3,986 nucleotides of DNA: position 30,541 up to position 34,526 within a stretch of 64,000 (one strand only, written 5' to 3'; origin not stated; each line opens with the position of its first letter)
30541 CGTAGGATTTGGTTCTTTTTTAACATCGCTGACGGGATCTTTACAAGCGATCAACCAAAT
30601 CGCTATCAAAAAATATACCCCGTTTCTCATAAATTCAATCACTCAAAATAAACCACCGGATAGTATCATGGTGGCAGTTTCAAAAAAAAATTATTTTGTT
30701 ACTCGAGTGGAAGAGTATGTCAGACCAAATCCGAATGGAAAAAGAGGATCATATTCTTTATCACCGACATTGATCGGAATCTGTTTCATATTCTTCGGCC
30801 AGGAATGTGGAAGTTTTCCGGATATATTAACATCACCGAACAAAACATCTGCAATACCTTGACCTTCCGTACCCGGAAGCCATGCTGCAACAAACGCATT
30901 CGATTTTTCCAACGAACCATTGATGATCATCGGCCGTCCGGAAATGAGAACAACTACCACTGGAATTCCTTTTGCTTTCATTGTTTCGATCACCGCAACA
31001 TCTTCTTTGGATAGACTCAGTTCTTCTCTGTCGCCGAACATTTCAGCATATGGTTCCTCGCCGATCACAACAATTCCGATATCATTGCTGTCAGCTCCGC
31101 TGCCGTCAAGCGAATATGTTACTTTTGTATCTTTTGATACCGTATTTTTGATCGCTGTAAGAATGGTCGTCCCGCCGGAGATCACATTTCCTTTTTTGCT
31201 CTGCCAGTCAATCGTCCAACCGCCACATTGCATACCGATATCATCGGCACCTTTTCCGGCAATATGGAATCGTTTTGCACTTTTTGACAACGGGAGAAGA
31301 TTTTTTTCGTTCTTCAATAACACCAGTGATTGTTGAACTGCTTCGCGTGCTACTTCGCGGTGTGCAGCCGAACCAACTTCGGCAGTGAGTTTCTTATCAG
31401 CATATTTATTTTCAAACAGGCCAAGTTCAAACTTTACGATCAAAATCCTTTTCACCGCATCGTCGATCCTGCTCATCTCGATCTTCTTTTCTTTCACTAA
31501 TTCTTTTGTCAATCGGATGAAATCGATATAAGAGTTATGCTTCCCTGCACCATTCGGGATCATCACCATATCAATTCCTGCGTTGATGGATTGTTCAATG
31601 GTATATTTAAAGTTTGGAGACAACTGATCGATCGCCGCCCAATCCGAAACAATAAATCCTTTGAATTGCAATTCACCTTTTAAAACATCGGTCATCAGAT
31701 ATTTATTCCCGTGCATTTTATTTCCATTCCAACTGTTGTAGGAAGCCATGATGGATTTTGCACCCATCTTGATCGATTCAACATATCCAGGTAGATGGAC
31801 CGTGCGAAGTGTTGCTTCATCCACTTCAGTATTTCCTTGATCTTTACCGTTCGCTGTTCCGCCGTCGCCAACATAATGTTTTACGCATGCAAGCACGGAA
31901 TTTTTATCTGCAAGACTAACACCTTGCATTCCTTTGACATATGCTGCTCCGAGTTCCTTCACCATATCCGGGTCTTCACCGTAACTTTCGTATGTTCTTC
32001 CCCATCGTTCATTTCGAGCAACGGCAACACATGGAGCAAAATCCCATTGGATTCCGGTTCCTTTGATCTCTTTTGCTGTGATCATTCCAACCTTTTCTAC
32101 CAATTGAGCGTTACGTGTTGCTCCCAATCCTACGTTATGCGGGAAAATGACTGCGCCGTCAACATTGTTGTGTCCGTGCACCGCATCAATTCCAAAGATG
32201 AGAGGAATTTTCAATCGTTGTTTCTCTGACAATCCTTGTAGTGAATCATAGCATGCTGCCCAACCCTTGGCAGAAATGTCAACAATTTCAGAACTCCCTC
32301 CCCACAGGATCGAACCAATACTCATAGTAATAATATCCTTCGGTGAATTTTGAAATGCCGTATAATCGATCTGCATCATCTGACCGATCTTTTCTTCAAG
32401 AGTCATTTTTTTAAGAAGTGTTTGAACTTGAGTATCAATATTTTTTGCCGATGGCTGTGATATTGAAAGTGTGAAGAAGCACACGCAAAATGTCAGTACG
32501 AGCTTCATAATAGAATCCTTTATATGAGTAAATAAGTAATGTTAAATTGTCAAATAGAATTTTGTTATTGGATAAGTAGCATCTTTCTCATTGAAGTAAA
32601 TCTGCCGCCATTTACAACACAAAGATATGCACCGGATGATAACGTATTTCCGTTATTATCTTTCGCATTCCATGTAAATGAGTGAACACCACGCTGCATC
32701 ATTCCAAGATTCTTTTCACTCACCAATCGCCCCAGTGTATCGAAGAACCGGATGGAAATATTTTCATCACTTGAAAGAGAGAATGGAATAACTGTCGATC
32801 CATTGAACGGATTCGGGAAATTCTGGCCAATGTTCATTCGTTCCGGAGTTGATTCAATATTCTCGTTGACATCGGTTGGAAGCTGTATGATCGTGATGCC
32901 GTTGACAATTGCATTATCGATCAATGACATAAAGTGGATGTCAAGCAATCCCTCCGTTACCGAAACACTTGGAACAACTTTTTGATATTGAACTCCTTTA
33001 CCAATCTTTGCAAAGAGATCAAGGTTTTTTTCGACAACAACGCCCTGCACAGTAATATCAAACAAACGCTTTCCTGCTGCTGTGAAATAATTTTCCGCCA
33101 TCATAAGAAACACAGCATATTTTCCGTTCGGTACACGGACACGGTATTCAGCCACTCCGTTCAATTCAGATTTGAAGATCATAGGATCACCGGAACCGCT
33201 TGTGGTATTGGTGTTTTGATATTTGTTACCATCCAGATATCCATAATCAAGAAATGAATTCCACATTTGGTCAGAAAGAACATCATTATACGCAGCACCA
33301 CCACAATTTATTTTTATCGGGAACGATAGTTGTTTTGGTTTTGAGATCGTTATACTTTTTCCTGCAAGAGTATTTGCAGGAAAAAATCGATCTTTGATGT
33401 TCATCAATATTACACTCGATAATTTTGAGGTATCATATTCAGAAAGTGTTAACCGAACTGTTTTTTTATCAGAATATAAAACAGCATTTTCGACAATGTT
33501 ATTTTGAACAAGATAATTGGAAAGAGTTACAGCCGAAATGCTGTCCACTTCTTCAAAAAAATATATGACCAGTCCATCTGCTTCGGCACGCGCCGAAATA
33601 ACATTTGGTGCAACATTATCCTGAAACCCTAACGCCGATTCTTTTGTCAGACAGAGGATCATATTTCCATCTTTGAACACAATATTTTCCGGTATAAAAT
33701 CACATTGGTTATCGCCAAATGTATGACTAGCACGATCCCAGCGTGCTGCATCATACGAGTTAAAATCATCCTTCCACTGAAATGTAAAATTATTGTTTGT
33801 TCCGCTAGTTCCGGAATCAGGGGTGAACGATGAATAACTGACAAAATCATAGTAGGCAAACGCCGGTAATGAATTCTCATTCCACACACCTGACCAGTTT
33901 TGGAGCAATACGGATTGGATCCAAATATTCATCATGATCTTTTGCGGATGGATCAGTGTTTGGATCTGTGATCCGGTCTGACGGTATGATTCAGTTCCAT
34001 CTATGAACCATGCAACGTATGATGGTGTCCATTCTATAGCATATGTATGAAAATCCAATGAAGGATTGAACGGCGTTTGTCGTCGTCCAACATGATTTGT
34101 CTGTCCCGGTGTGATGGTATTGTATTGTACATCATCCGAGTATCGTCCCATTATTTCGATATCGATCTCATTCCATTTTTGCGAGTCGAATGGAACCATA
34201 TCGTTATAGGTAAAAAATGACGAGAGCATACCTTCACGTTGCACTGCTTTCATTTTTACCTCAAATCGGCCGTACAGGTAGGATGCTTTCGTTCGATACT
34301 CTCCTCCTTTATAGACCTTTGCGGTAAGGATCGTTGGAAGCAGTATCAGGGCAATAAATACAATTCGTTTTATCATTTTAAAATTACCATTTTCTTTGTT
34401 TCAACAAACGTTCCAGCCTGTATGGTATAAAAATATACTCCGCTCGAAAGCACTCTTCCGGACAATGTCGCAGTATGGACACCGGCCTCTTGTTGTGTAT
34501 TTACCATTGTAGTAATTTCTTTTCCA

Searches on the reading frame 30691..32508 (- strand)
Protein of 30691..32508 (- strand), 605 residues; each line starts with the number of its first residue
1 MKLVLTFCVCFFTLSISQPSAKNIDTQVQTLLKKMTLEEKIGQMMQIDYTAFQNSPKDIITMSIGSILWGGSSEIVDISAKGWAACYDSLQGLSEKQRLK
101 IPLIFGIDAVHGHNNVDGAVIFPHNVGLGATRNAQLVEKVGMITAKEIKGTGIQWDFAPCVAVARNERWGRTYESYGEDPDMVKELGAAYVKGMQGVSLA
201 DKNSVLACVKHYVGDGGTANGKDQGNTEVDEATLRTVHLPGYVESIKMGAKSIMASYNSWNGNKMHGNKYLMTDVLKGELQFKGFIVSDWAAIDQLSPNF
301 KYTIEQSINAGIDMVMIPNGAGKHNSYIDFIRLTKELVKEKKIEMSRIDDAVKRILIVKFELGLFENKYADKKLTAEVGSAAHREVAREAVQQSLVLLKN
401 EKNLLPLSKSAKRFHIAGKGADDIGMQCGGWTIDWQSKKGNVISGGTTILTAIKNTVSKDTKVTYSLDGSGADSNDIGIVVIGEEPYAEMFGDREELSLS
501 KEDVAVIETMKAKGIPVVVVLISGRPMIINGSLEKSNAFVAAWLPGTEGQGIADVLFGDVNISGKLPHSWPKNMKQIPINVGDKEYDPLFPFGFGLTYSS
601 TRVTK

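Call 5: search_protein_families(library=pfam, proteins=[window:30691-32508:-], max_evalue=0.001)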
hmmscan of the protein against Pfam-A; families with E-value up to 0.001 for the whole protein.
window:30691-32508:- (605 aa): 2 families
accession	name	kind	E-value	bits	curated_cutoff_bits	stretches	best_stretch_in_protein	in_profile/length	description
PF00933.27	Glyco_hydro_3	-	5.3e-77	259.8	27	1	36-356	1-314/316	Glycosyl hydrolase family 3 N terminal domain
PF01915.27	Glyco_hydro_3_C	-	7.6e-46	157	31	1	395-598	1-200/200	Glycosyl hydrolase family 3 C-terminal domain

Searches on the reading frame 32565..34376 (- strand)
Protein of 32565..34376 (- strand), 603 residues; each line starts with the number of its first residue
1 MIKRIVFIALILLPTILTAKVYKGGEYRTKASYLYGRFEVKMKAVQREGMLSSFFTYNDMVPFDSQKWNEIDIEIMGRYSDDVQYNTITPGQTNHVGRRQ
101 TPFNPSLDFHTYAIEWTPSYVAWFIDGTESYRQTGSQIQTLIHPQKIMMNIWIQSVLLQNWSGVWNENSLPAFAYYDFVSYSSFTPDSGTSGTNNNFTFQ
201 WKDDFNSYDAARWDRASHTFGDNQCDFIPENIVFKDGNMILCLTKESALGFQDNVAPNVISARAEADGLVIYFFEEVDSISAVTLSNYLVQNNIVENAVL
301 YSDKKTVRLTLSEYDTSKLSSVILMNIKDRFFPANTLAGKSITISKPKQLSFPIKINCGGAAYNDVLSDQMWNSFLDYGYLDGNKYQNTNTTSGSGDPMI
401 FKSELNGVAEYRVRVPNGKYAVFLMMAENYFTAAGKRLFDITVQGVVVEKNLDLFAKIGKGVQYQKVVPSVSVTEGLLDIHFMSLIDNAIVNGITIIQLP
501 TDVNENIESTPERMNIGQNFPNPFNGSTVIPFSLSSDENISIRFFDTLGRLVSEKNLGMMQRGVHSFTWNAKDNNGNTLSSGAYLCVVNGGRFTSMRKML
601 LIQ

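Call 5: search_protein_families(library=pfam, proteins=[window:32565-34376:-], max_evalue=0.001)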
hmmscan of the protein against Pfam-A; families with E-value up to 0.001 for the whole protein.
window:32565-34376:- (603 aa): 4 families
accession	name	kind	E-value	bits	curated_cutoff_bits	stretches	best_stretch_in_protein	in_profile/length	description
PF00722.28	Glyco_hydro_16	-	6.9e-30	104.2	22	1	17-152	24-157/175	Glycosyl hydrolases family 16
PF11721.14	Malectin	-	2.3e-18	67.1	23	1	355-488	4-145/163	Malectin domain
PF13860.13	FlgD_ig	-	8e-10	39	27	1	538-589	23-74/79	FlgD Ig-like domain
PF18962.6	Por_Secre_tail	-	2.5e-06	28.1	27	1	520-599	2-73/75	Secretion system C-terminal sorting domain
